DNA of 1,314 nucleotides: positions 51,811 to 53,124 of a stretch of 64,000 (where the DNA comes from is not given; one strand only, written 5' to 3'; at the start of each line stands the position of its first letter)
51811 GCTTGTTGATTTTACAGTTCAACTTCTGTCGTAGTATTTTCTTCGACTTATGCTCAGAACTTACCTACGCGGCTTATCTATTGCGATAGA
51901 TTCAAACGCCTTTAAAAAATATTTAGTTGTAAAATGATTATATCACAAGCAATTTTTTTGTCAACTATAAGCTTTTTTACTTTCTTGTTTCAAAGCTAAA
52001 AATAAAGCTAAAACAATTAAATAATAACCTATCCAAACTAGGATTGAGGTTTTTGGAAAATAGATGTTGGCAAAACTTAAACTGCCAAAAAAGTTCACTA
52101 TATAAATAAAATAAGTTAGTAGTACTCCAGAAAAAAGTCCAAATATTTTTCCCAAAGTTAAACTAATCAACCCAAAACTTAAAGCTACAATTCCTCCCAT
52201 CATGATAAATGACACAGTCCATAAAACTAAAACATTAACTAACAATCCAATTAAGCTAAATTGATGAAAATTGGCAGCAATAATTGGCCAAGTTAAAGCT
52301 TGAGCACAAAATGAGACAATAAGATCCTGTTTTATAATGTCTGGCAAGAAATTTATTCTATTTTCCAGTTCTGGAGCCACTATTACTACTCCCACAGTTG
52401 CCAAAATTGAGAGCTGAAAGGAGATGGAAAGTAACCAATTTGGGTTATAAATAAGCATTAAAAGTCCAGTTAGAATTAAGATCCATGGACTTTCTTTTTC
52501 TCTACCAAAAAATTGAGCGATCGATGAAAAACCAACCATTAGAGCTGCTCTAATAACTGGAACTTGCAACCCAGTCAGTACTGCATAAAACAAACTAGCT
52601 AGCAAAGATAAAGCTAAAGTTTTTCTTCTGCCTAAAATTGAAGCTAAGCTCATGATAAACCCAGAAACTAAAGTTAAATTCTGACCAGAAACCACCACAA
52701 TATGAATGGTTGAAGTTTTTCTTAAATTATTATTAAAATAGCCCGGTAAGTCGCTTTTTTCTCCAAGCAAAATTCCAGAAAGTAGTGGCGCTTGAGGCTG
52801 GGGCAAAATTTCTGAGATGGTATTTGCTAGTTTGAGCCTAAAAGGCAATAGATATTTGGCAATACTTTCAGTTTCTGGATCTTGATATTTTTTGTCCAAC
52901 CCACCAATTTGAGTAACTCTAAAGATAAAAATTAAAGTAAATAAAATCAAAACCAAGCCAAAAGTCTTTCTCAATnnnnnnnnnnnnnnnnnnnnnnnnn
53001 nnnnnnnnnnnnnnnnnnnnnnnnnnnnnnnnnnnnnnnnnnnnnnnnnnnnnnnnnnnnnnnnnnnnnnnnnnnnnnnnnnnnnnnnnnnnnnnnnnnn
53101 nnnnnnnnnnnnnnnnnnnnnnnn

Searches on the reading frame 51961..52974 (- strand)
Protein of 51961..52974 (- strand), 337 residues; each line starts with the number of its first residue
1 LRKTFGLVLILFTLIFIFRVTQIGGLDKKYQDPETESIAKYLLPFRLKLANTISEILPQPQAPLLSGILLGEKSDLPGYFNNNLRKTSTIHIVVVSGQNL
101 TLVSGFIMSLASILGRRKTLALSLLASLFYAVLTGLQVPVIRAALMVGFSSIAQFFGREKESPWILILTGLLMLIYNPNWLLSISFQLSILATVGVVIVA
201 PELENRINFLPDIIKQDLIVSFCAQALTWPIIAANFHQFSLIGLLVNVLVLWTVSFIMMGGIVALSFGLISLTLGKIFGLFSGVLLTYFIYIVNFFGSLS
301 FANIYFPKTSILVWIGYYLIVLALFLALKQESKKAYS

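Call 53: search_protein_families(library=pfam, proteins=[window:51961-52974:-], max_evalue=0.0001)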
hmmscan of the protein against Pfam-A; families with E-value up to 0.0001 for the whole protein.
window:51961-52974:- (337 aa): 1 family
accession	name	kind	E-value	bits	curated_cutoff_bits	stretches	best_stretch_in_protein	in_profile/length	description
PF03772.21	Competence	-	4.8e-53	180.7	23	1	68-329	1-268/270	Competence protein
